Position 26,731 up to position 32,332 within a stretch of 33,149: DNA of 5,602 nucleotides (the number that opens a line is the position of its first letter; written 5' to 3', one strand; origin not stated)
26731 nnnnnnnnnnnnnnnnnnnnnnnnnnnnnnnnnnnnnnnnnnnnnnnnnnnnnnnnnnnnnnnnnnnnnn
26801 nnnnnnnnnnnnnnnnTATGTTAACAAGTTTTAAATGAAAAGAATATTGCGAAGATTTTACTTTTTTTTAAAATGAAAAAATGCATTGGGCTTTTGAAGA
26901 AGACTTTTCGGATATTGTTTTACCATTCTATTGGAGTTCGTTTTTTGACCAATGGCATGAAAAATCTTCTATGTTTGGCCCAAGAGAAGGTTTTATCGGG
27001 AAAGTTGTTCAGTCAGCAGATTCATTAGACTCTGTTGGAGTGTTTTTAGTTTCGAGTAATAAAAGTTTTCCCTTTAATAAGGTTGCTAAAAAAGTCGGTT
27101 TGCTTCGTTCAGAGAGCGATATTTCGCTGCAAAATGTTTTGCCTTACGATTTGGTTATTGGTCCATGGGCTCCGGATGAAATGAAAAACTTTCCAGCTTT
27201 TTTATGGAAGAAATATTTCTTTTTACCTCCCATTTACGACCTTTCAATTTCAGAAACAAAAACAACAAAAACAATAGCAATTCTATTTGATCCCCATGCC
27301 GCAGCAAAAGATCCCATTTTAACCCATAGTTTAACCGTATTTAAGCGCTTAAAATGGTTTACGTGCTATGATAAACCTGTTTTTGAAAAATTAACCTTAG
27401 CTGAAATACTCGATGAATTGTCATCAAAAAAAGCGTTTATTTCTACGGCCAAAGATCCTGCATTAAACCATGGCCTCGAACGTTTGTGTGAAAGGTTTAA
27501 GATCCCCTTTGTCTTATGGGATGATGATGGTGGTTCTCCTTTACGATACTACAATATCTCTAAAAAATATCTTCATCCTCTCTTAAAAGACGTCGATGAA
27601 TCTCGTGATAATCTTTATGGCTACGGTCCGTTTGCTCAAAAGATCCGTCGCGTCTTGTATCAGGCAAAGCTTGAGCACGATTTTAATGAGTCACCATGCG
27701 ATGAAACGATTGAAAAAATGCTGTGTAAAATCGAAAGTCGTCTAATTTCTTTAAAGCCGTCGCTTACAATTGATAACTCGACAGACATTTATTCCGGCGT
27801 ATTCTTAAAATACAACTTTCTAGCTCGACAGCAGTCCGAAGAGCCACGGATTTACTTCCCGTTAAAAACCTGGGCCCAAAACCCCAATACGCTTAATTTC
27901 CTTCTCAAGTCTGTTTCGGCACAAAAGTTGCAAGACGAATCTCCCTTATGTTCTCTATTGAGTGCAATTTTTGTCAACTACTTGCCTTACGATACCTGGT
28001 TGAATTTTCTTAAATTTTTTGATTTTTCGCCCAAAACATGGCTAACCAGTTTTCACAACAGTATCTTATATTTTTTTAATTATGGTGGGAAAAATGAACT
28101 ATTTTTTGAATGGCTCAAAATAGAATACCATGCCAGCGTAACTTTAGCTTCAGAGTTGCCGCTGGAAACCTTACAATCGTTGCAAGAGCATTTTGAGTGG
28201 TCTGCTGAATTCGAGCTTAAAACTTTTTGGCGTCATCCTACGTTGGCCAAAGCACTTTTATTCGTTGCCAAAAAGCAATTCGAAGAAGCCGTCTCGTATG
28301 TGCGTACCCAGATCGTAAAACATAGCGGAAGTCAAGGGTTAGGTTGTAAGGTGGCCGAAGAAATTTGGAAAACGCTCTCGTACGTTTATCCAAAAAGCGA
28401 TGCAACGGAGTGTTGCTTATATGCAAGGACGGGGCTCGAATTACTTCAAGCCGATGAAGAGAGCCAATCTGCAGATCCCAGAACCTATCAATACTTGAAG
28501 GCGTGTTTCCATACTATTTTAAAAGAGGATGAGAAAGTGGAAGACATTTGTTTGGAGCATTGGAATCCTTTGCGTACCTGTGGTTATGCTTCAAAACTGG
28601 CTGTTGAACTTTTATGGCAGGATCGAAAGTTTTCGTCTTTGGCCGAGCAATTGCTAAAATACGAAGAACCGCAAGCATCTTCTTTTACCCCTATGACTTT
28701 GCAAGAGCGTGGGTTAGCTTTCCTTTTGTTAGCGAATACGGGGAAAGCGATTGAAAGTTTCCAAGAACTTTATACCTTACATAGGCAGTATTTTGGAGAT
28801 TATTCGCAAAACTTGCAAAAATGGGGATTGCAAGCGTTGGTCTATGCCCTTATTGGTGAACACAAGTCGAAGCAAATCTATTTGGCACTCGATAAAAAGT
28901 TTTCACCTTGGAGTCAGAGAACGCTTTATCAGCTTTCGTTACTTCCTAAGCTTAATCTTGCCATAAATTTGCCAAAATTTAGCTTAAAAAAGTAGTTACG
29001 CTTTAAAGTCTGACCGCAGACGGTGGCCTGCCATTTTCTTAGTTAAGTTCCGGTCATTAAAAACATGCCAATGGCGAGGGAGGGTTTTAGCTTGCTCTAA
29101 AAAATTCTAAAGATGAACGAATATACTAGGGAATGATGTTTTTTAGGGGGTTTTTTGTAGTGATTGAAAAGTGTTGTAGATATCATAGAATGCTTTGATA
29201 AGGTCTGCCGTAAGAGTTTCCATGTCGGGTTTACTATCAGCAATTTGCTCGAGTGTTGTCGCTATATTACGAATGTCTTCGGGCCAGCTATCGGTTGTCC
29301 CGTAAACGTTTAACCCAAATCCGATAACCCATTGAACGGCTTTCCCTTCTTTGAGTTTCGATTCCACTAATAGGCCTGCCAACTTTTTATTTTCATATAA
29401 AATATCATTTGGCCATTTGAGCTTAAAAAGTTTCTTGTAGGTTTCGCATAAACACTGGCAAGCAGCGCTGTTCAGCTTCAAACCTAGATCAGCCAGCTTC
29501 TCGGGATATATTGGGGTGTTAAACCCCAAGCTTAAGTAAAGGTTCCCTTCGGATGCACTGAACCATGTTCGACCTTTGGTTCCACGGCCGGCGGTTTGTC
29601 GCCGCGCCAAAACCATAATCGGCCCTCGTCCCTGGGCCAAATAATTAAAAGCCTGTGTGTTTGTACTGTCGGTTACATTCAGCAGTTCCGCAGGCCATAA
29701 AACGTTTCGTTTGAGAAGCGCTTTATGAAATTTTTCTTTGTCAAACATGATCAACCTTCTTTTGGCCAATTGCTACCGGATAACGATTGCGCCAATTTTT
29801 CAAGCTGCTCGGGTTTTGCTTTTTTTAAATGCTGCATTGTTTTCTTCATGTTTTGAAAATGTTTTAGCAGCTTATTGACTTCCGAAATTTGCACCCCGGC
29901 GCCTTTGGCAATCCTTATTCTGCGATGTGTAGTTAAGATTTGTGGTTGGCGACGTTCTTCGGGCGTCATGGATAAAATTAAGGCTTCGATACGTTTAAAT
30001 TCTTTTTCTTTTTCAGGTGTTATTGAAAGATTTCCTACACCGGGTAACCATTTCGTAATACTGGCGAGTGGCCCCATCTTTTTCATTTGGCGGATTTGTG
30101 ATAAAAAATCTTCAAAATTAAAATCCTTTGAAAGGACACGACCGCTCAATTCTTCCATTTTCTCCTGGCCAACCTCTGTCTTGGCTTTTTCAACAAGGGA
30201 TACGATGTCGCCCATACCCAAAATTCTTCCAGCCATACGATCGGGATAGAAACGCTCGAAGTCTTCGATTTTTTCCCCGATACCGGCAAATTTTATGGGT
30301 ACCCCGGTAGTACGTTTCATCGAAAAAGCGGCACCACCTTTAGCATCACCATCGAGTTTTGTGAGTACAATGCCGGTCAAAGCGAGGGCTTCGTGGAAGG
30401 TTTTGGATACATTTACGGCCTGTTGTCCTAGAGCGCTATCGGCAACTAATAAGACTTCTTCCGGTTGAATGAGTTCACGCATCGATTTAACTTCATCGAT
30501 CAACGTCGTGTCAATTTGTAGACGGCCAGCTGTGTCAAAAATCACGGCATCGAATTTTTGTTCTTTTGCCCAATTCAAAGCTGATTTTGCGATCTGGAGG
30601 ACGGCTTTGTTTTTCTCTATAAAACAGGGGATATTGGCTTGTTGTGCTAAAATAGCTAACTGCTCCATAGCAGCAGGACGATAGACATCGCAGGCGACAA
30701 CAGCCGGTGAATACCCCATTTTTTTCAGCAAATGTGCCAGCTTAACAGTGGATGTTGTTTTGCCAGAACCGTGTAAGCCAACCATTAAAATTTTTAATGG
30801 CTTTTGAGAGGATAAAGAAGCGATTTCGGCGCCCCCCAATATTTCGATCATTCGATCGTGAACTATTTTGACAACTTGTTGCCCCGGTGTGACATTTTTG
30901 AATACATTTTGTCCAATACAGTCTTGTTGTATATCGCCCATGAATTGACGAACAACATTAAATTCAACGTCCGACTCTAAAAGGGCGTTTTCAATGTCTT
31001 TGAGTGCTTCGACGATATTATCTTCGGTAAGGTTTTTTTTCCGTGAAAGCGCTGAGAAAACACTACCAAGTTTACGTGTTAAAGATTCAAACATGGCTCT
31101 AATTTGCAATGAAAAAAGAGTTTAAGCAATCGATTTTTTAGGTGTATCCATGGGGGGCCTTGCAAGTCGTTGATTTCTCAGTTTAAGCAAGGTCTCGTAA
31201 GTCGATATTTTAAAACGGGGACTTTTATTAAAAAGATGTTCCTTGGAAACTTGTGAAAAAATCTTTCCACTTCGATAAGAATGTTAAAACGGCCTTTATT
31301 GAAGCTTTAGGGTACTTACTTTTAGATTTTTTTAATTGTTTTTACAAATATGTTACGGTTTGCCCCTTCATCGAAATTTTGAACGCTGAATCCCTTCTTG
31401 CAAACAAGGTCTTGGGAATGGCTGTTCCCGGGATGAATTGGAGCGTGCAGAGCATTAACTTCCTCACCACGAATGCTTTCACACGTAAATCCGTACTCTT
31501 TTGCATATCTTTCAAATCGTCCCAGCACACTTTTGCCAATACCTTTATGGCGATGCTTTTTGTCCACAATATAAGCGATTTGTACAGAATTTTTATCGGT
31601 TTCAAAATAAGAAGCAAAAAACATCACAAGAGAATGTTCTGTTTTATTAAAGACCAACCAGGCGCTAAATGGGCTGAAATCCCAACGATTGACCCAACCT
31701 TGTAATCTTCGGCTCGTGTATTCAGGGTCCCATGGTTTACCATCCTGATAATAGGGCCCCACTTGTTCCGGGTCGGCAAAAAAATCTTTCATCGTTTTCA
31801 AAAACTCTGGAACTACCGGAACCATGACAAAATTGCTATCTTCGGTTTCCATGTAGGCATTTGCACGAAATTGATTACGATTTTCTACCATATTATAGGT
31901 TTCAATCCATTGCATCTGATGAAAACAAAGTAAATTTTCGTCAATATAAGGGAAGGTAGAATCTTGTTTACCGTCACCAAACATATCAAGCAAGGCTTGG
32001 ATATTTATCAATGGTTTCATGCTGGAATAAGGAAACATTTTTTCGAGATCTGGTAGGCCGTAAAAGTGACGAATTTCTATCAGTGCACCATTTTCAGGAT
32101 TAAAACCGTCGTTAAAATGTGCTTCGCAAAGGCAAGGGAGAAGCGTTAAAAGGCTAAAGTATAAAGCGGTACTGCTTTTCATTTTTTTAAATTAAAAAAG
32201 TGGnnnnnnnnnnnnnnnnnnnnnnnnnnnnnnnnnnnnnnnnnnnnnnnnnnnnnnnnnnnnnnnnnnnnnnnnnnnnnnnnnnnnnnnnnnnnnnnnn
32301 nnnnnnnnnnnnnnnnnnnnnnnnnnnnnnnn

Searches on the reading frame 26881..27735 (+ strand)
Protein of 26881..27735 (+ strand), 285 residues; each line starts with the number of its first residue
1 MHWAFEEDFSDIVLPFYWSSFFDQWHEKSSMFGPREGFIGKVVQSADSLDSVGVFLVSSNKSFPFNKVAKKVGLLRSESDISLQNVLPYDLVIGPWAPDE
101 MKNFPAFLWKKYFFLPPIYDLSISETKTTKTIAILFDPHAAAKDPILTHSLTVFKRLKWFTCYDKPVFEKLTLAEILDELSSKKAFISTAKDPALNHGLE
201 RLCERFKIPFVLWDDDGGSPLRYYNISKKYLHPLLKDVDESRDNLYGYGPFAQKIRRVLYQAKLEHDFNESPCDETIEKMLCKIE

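Call 72: predict_structure(protein=window:26881-27735:+)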
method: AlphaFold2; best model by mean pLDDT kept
length: 285 residues; sequences in the alignment: 1
mean_pLDDT: 38.0   pTM: 0.26
mean pLDDT of the five models: 38.0, 31.5, 31.2, 30.3, 29.9
residues with pLDDT >= 90: 0; 70-90: 0; 50-70: 27; < 50: 258
segments of 3 or more residues with pLDDT < 50: 1-54, 56-61, 72-74, 87-195, 204-206, 213-285
pLDDT, mean of each block of 10 residues (from residue 1): 24 26 32 38 38 45 56 51 50 45 37 29 28 29 32 28 29 39 43 48 49 44 42 38 36 40 38 34 30
secondary structure, 60 per line:
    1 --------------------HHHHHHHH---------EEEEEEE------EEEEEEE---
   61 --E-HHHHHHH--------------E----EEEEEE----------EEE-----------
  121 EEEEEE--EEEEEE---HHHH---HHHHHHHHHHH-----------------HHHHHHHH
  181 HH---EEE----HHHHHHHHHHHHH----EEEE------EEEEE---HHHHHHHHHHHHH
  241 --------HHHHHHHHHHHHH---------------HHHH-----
elements in order: H21-28 E38-44 E51-57 H65-71 E91-96 E107-109 E121-126 E129-134 H138-141 H145-155 H173-182 E186-188 H193-205 E210-213 E220-224 H228-240 H249-261 H277-280

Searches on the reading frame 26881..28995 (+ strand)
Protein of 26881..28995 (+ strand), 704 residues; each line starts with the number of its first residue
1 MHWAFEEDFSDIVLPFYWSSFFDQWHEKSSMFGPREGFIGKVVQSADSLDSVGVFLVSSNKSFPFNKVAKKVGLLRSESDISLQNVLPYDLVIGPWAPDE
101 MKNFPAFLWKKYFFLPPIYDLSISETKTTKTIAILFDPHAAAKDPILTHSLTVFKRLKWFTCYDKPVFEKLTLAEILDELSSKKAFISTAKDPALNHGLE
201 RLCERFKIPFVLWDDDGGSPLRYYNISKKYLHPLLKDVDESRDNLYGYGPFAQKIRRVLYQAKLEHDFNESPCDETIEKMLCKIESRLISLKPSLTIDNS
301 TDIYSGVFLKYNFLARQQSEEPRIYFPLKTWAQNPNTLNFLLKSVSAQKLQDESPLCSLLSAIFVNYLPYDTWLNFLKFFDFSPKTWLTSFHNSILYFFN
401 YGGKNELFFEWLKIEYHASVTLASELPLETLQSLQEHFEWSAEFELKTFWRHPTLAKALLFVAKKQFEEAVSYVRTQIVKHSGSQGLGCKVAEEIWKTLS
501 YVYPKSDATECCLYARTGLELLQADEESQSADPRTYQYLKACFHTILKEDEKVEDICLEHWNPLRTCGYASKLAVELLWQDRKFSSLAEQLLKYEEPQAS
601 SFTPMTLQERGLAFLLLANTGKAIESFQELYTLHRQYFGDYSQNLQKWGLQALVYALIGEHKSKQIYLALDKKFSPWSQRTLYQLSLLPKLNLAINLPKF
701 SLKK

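Call 5: search_protein_families(library=pfam, proteins=[window:26881-28995:+], max_evalue=0.01)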
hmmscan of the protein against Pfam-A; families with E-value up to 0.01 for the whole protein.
window:26881-28995:+ (704 aa): 0 families

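Call 6: search_protein_families(library=ncbifam, proteins=[window:26881-28995:+], max_evalue=0.01)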
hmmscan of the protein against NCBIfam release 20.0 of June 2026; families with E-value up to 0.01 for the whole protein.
window:26881-28995:+ (704 aa): 0 families

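Call 57: search_protein_families(library=padloc, proteins=[window:26881-28995:+], max_evalue=0.001)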
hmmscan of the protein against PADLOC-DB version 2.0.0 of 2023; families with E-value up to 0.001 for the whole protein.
window:26881-28995:+ (704 aa): 0 families

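Call 75: search_protein_families(library=pfam, proteins=[window:26881-28995:+], max_evalue=1)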
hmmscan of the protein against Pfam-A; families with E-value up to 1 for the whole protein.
window:26881-28995:+ (704 aa): 1 family
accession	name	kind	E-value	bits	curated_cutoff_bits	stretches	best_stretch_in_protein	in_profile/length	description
PF13493.11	DUF4118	-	0.49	10.6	28.4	1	107-135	55-83/107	Domain of unknown function (DUF4118)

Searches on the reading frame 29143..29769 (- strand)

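Call 5: search_protein_families(library=pfam, proteins=[window:29143-29769:-], max_evalue=0.01)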
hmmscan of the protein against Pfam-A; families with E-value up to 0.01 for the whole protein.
window:29143-29769:- (208 aa): 1 family
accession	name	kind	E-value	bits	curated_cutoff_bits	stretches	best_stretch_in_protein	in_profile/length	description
PF03099.24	BPL_LplA_LipB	-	1.2e-18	67.7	21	1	31-154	3-133/133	Biotin/lipoate A/B protein ligase family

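Call 68: search_protein_families(library=ncbifam, proteins=[window:29143-29769:-], max_evalue=0.001)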
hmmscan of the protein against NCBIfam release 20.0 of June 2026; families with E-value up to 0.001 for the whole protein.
window:29143-29769:- (208 aa): 11 families
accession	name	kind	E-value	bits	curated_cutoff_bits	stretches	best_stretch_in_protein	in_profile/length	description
TIGR00121.1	birA_ligase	equivalog_domain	6.2e-38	130.7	83.1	1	30-203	5-173/235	biotin--[acetyl-CoA-carboxylase] ligase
NF008847.0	PRK11886.1-2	equivalog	3.4e-32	112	293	1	20-202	74-254/320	bifunctional biotin--[acetyl-CoA-carboxylase] ligase/biotin operon repressor BirA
NF008848.0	PRK11886.1-3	equivalog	4.1e-31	108.2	362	1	8-202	63-253/319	bifunctional biotin--[acetyl-CoA-carboxylase] ligase/biotin operon repressor BirA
NF005405.0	PRK06955.1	equivalog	2.7e-27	95.7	312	1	9-159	17-177/300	biotin--[acetyl-CoA-carboxylase] ligase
NF006206.0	PRK08330.1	equivalog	1.3e-24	86.9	311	1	31-203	17-180/243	biotin--protein ligase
NF008849.0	PRK11886.1-4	equivalog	9.5e-24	84.1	474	1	8-201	66-253/320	bifunctional biotin--[acetyl-CoA-carboxylase] ligase/biotin operon repressor BirA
NF008850.0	PRK11886.1-5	equivalog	6e-19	68.4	489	1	31-192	85-244/320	bifunctional biotin--[acetyl-CoA-carboxylase] ligase/biotin operon repressor BirA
NF004607.0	PRK05935.1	equivalog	2e-17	63.6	219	1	32-202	10-180/190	biotin--protein ligase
NF008846.0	PRK11886.1-1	equivalog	7.1e-17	61.7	353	1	21-197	71-247/312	bifunctional biotin--[acetyl-CoA-carboxylase] ligase/biotin operon repressor BirA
NF006294.0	PRK08477.1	equivalog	1e-12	47.9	179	1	29-165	8-139/214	biotin--[acetyl-CoA-carboxylase] ligase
NF009862.0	PRK13325.1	equivalog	9.9e-09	34.4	761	1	53-156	113-214/592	bifunctional biotin--[acetyl-CoA-carboxylase] ligase/type III pantothenate kinase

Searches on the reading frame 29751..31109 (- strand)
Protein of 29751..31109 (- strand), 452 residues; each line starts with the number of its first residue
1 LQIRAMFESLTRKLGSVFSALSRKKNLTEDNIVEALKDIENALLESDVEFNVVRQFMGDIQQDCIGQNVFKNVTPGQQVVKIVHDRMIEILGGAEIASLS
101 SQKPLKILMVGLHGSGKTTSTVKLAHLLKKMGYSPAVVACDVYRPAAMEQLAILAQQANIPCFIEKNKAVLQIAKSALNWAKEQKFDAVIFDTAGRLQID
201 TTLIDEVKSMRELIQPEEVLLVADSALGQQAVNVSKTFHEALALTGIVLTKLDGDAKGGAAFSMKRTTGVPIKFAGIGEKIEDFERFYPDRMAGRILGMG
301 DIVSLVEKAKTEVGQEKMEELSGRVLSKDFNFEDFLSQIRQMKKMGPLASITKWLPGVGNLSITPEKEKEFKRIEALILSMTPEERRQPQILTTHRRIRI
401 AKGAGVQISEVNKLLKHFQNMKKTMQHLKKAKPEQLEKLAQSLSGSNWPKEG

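Call 5: search_protein_families(library=pfam, proteins=[window:29751-31109:-], max_evalue=0.01)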
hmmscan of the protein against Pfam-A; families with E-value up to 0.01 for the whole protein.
window:29751-31109:- (452 aa): 12 families
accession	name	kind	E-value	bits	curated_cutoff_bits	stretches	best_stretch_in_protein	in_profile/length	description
PF00448.28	SRP54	-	3.3e-71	239.4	22.7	1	106-298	3-196/196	SRP54-type protein, GTPase domain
PF02978.25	SRP_SPB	-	5.5e-33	113.6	27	1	330-425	2-91/91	Signal peptide binding domain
PF02881.24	SRP54_N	-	1.6e-18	67.1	22.4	1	10-86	1-74/75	SRP54-type protein, helical bundle domain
PF01656.29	CbiA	-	4.5e-07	30.3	25.4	1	114-258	9-89/125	CobQ/CobB/MinD/ParA nucleotide binding domain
PF06414.18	Zeta_toxin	-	7.7e-06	25.9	22.3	1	99-194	11-103/199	Zeta toxin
PF01591.24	6PF2K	-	9.3e-05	22.3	27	1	98-176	7-79/223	6-phosphofructo-2-kinase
PF13207.12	AAA_17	-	0.00092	19.9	27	1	110-224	1-110/136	AAA domain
PF01583.26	APS_kinase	-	0.003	18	21.1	0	105-152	3-50/152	Adenylylsulphate kinase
PF02492.25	cobW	-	0.0035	17.4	20.7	1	107-253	3-154/180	CobW/HypB/UreG, nucleotide-binding domain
PF10609.15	ParA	-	0.0042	17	27.1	1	111-158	11-58/246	NUBPL iron-transfer P-loop NTPase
PF13614.12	AAA_31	-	0.0073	16.7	27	0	114-142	12-40/177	AAA domain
PF13521.12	AAA_28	-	0.0078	16.9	27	0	106-216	1-96/164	AAA domain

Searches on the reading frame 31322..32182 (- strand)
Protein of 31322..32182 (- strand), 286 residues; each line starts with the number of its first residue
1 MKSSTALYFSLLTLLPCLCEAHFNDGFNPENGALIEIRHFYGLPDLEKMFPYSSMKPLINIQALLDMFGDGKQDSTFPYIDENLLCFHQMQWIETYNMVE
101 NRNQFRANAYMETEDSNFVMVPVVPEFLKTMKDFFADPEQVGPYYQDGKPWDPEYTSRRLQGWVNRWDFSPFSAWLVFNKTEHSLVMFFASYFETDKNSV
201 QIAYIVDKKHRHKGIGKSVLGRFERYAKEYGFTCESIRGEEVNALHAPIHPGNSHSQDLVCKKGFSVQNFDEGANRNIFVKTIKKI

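Call 5: search_protein_families(library=pfam, proteins=[window:31322-32182:-], max_evalue=0.01)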
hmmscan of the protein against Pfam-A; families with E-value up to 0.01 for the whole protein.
window:31322-32182:- (286 aa): 2 families
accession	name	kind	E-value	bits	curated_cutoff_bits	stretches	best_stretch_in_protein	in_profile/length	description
PF13302.13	Acetyltransf_3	-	9.7e-09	36.5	25.4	1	121-265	5-137/138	Acetyltransferase (GNAT) domain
PF00583.31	Acetyltransf_1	-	6.3e-05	23.7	20.7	1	168-233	28-94/116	Acetyltransferase (GNAT) family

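Call 68: search_protein_families(library=ncbifam, proteins=[window:31322-32182:-], max_evalue=0.001)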
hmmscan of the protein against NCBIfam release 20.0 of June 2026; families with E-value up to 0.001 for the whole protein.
window:31322-32182:- (286 aa): 0 families
